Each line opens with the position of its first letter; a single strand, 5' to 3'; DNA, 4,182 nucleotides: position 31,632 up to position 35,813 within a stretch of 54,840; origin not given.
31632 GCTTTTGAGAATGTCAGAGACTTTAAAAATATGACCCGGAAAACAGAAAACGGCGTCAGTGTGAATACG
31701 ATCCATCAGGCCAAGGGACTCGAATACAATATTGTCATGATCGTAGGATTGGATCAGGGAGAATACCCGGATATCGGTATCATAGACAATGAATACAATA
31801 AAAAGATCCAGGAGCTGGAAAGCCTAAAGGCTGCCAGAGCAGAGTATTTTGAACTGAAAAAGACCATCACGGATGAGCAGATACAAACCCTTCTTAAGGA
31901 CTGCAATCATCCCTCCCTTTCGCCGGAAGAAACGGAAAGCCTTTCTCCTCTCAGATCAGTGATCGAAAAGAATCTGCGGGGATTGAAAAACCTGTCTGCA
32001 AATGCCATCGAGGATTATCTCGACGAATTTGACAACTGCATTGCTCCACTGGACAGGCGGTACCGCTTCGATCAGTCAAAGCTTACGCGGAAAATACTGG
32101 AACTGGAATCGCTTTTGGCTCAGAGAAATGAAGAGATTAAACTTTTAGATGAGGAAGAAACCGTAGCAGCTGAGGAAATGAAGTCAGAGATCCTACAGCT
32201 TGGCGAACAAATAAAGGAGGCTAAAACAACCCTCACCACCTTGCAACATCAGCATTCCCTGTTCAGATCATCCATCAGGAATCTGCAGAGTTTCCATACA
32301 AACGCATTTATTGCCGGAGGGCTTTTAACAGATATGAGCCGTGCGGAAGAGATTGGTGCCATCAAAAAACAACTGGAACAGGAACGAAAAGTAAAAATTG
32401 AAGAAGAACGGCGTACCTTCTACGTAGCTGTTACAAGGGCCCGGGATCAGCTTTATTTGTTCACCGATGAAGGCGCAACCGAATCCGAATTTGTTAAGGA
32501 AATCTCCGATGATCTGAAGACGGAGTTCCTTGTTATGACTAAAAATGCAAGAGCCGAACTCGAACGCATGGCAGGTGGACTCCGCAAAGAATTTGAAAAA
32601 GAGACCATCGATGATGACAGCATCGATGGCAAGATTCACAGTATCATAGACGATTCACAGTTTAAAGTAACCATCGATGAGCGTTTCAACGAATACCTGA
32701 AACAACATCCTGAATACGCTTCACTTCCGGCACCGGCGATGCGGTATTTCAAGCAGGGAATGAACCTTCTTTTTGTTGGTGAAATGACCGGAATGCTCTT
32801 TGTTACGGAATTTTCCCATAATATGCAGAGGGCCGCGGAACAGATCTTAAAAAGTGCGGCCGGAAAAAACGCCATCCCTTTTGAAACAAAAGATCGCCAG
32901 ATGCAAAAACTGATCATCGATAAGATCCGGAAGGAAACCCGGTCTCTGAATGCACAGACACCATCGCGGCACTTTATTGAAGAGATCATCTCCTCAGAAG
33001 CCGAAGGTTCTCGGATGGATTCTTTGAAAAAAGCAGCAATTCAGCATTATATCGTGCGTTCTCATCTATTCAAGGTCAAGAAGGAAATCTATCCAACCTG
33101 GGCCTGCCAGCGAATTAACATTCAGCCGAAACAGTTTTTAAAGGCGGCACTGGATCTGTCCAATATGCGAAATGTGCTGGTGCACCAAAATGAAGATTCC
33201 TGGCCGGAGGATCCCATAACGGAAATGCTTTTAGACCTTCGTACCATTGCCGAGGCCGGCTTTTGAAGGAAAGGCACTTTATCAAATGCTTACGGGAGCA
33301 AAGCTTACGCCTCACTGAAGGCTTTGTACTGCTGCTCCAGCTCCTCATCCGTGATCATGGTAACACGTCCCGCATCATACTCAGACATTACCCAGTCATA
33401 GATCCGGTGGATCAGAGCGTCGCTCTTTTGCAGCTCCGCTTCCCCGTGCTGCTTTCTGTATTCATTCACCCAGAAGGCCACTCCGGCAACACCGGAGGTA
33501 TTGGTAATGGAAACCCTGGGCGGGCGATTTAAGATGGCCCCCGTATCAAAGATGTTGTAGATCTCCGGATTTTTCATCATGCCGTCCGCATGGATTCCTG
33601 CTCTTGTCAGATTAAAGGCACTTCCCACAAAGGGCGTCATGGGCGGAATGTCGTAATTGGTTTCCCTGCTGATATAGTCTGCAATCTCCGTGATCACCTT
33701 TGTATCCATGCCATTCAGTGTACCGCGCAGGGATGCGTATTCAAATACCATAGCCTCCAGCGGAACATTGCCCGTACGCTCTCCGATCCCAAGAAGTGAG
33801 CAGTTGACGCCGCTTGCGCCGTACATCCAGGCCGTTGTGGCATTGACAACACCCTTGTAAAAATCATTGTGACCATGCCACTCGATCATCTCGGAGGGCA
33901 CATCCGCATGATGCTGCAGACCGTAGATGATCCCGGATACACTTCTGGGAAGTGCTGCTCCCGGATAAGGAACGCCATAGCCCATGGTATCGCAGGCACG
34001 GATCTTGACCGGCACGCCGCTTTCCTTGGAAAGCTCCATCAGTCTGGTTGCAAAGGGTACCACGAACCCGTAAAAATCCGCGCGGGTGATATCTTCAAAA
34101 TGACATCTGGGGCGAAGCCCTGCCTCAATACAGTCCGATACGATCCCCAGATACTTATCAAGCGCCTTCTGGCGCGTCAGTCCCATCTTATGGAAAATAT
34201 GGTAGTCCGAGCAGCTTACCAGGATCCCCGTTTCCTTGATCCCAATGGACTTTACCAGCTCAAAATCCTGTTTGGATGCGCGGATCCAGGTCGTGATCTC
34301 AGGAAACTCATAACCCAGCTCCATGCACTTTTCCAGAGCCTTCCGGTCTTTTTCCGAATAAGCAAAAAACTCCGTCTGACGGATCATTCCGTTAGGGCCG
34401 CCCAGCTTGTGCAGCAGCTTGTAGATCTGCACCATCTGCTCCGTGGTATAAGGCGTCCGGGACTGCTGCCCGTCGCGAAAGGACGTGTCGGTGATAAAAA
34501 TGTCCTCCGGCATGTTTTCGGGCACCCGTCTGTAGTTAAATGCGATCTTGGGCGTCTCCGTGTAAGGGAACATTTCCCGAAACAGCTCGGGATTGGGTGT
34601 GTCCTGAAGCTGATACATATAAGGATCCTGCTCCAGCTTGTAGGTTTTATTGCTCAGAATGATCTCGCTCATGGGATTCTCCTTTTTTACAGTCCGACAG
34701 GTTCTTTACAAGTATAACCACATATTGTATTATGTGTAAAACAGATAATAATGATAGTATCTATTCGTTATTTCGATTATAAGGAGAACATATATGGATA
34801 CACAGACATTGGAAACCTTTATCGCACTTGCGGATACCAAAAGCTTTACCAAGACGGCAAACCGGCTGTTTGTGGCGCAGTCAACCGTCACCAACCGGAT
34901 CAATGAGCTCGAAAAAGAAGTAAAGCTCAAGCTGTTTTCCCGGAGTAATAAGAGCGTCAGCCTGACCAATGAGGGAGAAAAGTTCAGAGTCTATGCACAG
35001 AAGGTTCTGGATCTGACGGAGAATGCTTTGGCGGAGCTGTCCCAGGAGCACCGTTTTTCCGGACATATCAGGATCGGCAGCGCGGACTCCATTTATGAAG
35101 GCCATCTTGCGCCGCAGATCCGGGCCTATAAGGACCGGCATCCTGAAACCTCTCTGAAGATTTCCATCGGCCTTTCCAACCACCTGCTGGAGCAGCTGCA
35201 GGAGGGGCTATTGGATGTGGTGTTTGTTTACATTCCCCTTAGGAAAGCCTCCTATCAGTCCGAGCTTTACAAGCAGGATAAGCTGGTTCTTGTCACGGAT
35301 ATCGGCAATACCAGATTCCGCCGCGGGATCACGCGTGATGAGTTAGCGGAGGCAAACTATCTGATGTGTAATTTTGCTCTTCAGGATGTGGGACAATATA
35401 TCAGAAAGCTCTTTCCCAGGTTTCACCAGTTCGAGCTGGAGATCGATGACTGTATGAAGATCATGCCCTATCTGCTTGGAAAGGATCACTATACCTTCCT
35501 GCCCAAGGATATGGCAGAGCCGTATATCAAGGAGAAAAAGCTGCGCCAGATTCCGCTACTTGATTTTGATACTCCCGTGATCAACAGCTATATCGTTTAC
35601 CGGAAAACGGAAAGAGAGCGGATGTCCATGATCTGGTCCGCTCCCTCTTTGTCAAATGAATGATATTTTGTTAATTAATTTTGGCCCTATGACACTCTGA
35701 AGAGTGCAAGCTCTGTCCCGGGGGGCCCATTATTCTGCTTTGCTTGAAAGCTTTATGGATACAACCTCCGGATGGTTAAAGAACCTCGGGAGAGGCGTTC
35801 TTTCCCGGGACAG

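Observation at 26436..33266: Orphan lanA-lanM pair coupled to a UvrD-type helicase with a HEPN-like tail: candidate undescribed three-gene system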

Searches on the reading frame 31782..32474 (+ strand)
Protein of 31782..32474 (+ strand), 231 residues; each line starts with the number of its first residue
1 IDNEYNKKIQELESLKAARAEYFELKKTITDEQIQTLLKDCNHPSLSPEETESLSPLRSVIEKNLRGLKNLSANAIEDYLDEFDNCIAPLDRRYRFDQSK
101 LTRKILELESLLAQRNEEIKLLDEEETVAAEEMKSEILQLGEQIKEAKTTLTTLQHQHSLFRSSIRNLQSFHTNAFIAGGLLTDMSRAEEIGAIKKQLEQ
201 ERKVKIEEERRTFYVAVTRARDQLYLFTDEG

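Call 58: search_protein_families(library=padloc, proteins=[window:31782-32474:+], max_evalue=0.1)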
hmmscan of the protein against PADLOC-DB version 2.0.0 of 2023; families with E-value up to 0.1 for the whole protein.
window:31782-32474:+ (231 aa): 16 families
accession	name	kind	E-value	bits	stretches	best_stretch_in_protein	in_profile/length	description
PDLC00117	GajB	-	8.1e-06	22.6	1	197-229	543-575/604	UrvD helicase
PDLC00112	GajB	-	4.8e-05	20.2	1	93-223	421-552/581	UrvD helicase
PDLC00107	GajB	-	7.6e-05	19.5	1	195-227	523-555/587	UrvD helicase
PDLC00114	GajB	-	0.00014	18.5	1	203-226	586-609/635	UrvD helicase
PDLC03802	RTasHel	-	0.0004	17.3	1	189-226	612-649/675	DRT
PDLC00127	GajB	-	0.00097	15.7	1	173-231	519-569/594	UrvD helicase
PDLC03813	RTasNERD-Hel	-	0.0018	15.5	1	20-228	314-511/519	DRT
PDLC00132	GajB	-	0.0018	15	1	202-226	574-598/625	UrvD helicase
PDLC00136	GajB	-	0.002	15.1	1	130-223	454-542/570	UrvD helicase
PDLC00148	GajB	-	0.0025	14.9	1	192-223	317-348/369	UrvD helicase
PDLC00108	GajB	-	0.0025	14.8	1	200-226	386-412/445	UrvD helicase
PDLC00130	GajB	-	0.0025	14.2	1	202-229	542-569/589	UrvD helicase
PDLC00119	GajB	-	0.0051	13.8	1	203-229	518-544/565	UrvD helicase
PDLC00120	GajB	-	0.0059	13.8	1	195-229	398-432/458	UrvD helicase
PDLC00503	JetC1|JetC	-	0.023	10.7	1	14-185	332-500/1146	DUF3584 domain; MukB-like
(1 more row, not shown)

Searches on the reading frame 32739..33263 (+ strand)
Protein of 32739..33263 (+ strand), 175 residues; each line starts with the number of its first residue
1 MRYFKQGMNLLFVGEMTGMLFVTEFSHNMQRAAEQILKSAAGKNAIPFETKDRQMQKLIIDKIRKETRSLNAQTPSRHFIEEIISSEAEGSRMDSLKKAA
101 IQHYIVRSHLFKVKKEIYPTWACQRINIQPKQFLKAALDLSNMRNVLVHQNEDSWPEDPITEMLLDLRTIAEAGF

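Call 31: find_related_loci(query=A3, collection=metagenome_contigs, flank=10000)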
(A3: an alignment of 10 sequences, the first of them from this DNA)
Query A3 (175 aa) in metagenome_contigs; peptide patterns used: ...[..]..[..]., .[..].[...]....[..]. (x = any residue, [..] = any of these).
94 stretches matched a pattern; 12 encode a relative of the query (tblastn E <= 1e-3); 12 distinct loci.
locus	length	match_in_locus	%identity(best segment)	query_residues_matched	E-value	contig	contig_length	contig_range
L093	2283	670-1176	38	3-170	6e-43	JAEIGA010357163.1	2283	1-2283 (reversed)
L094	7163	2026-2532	37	3-170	2e-38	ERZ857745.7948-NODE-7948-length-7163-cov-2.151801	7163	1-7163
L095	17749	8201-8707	37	3-170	2e-38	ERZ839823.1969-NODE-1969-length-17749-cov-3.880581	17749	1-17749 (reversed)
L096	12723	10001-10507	37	3-170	2e-38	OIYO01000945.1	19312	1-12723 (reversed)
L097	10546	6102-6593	38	3-164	8e-38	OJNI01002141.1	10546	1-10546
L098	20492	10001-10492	38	3-164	8e-38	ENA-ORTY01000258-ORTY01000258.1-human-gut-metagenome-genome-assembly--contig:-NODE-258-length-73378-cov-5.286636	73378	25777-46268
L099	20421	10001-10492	38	3-164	9e-38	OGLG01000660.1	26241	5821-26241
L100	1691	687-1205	38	3-173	8e-38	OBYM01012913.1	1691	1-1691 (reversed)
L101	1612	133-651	38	3-173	1e-37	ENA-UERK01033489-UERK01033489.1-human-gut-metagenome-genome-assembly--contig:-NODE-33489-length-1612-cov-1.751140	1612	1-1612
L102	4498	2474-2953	40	3-160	5e-36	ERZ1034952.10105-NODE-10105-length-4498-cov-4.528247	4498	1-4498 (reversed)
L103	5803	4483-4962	40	3-160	6e-36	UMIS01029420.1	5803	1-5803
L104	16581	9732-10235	35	3-166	3e-30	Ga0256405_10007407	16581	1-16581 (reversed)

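Call 56: find_related_loci(query=A3, collection=viral_contigs, flank=10000)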
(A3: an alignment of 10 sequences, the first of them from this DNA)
Query A3 (175 aa) in viral_contigs; peptide patterns used: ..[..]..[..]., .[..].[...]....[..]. (x = any residue, [..] = any of these).
29 stretches matched a pattern; 2 encode a relative of the query (tblastn E <= 1e-3); 2 distinct loci.
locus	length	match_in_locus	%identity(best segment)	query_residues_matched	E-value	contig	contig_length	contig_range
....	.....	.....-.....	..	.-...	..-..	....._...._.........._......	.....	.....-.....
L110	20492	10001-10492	38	3-164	3e-38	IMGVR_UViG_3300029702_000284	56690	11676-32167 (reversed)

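Call 64: search_solved_structures(query=A3, max_evalue=10)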
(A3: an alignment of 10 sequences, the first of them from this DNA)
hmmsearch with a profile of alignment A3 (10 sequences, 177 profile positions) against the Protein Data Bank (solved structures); distinct sequences matched with E-value up to 10: 2.
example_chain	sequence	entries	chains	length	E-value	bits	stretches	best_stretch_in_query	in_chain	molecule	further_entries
5ykh_A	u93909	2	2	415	0.027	17.5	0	20-92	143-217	Pumilio homolog 1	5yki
3q0q_A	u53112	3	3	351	0.89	12.6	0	31-93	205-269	Pumilio homolog 2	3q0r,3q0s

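Call 81: search_protein_families(library=phrogs, proteins=[L110:2664-4046:-, L110:4043-4450:-, L110:5555-6703:+, L110:10742-11359:+, L110:11307-12239:+, L110:12202-13506:+, L110:13971-15851:-, L110:15833-16783:-, L110:16794-18785:-, L110:19584-20084:-], max_evalue=0.001)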
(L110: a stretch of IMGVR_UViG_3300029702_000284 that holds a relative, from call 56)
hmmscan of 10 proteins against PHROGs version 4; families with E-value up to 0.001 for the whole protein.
L110:2664-4046:- (460 aa): 2 families
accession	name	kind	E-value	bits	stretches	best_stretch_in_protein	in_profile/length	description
phrog_36807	-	unknown function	5.3e-42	145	1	148-373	61-280/283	-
phrog_5170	-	unknown function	2.1e-25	90.6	1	266-372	181-290/331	-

L110:4043-4450:- (135 aa): 0 families

L110:5555-6703:+ (382 aa): 3 families
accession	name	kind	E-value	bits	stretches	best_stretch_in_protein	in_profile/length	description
phrog_192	-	DNA, RNA and nucleotide metabolism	3.1e-34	119.9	1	154-340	96-274/397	DNA polymerase exonuclease subunit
phrog_14632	-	DNA, RNA and nucleotide metabolism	1.4e-17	64.5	1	153-334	71-240/380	DNA polymerase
phrog_8741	-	unknown function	5.7e-08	33.4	1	85-136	172-222/380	-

L110:10742-11359:+ (205 aa): 0 families

L110:11307-12239:+ (310 aa): 0 families

L110:12202-13506:+ (434 aa): 5 families
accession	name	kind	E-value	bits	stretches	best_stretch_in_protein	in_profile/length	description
phrog_35892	-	unknown function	2.9e-16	59.3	1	78-219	55-200/1181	-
phrog_18805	-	unknown function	4.4e-14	53.2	1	98-193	313-404/457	-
phrog_4852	-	unknown function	3.3e-07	31.2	1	19-92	7-82/194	-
phrog_6586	-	unknown function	4.6e-07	30.8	1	23-56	1-31/129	-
phrog_8436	-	unknown function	0.00011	23.2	0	291-351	51-108/110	-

L110:13971-15851:- (626 aa): 0 families

L110:15833-16783:- (316 aa): 4 families
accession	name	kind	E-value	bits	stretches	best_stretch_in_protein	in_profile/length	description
phrog_47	-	DNA, RNA and nucleotide metabolism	3.3e-15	56.7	1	54-296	78-320/947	DNA primase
phrog_6444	-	DNA, RNA and nucleotide metabolism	1.8e-08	34.6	1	204-293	259-346/577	DNA primase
phrog_239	-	DNA, RNA and nucleotide metabolism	3.7e-07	30.5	1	119-301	115-299/801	DNA primase/helicase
phrog_1139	-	DNA, RNA and nucleotide metabolism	0.00053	19.1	1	252-305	218-276/895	DNA primase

L110:16794-18785:- (663 aa): 1 family
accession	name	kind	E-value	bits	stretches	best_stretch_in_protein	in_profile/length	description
phrog_8741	-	unknown function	9.7e-27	95.2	1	430-597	97-267/380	-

L110:19584-20084:- (166 aa): 0 families

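Call 88: search_protein_representatives(alignment_id=A3)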
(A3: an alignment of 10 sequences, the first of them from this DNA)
Query: 10 sequences, 177 profile positions. Proteins with E-value up to 0.001 (for the whole library): 42; up to 1e-10: 33; up to 1e-30: 21. The best 42 are listed.
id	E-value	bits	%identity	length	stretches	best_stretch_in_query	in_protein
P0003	2.3e-74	265.3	-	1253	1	1-176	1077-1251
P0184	5.5e-71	254.3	-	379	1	1-176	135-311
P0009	6.3e-71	254.1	-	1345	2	2-177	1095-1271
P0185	6.6e-70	250.8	-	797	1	2-177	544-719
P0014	1.5e-65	236.6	-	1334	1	1-176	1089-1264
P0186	9.3e-65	234.0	-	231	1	17-177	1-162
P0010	6.7e-62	224.7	-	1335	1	1-176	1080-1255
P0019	5.1e-61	221.8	-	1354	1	2-176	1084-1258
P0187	1.9e-46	174.4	-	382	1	1-176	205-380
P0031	7.7e-44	165.9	-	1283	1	1-176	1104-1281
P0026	1.6e-43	164.8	-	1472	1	1-175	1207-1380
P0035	3.1e-40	154.2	-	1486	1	3-176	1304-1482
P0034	6.5e-40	153.1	-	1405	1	2-175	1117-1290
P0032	1.5e-37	145.4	-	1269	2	4-175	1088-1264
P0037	1.7e-36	142.0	-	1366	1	3-173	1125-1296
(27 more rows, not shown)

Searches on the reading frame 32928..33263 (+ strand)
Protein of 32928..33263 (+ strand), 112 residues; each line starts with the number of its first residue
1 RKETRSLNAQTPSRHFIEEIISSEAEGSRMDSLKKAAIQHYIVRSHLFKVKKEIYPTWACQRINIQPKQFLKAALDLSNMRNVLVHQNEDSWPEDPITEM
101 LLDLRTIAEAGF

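Call 97: search_protein_families(library=pfam, proteins=[window:32928-33263:+], max_evalue=10)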
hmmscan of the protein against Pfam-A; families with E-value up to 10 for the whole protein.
seq(112 aa): 3 families
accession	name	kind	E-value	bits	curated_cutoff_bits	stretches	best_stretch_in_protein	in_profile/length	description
PF01739.24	CheR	-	0.005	16.7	27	1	26-89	86-151/195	CheR methyltransferase, SAM binding domain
PF08876.17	DUF1836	-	0.1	13.1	27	1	17-90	20-90/105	Domain of unknown function (DUF1836)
PF01015.23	Ribosomal_S3Ae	-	0.12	12.3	29.3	1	14-58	135-178/191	Ribosomal S3Ae family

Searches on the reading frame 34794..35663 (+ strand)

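Call 7: search_protein_families(library=pfam, proteins=[window:34794-35663:+], max_evalue=0.01)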
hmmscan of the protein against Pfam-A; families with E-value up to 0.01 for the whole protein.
window:34794-35663:+ (289 aa): 3 families
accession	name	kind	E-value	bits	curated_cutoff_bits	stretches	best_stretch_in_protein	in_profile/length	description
PF03466.25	LysR_substrate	-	8.4e-22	78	28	1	88-274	4-192/209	LysR substrate binding domain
PF00126.33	HTH_1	-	9.5e-19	67.6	26.6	1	5-62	3-60/60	Bacterial regulatory helix-turn-helix protein, lysR family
PF13556.12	HTH_30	-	0.00068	19.8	27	1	5-46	4-43/59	PucR C-terminal helix-turn-helix domain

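Call 49: search_protein_families(library=ncbifam, proteins=[window:34794-35663:+], max_evalue=0.001)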
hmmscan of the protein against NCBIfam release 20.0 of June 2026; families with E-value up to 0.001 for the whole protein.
window:34794-35663:+ (289 aa): 54 families (the best 25 are shown)
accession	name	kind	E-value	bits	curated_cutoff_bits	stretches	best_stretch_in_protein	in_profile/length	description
NF040786.1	LysR_Sec_metab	equivalog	7.2e-37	127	250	1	1-188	1-192/298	selenium metabolism-associated LysR family transcriptional regulator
NF047711.1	PutUtilRegPtrR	equivalog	2.6e-29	102.2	400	1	1-177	1-176/283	putrescine utilization regulator PtrR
NF047520.1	trans_act_CidR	equivalog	4.2e-28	98.3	415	1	1-198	1-202/292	cidABC operon transcriptional activator CidR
NF008722.0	PRK11716.1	equivalog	2.2e-27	95.8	246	1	1-200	1-199/293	HTH-type transcriptional activator IlvY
TIGR03339.1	phn_lysR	subfamily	1.6e-25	90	341.1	1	6-191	2-186/279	aminoethylphosphonate catabolism associated LysR family transcriptional regulator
NF053705.1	TransRegGltCGpos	equivalog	1.2e-24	87.1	350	1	1-168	1-170/300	glutamate biosynthesis transcriptional regulator GltC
NF007491.0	PRK10086.1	equivalog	1.2e-24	86.8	316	1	5-153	21-165/313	DNA-binding transcriptional regulator DsdC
NF008416.0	PRK11242.1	equivalog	4.9e-24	85.2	277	1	4-242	4-247/300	transcriptional regulator CynR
TIGR02424.1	TF_pcaQ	equivalog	5.2e-22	78.1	303.8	1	6-145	8-148/300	pca operon transcription factor PcaQ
NF002946.0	PRK03601.1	equivalog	1.9e-21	76.7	240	1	1-169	1-168/275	HTH-type transcriptional regulator HdfR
NF008352.0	PRK11139.1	subfamily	2.1e-21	76.3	288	1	5-167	10-168/305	transcriptional regulator GcvA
NF007385.0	PRK09906.1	equivalog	3.1e-21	75.8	356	1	1-275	1-277/296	DNA-binding transcriptional regulator HcaR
NF045775.1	acetoin_reg_AlsR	exception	5.7e-21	75.3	430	1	1-167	1-168/290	acetoin biosynthesis transcriptional regulator AlsR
NF058504.1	TransRegCcpCBac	equivalog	6e-20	71.8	400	1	1-167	1-167/287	transcriptional regulator CcpC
NF040888.1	trans_reg_YafC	equivalog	2e-19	69.6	470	1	4-124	6-127/293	DNA-binding transcriptional regulator YafC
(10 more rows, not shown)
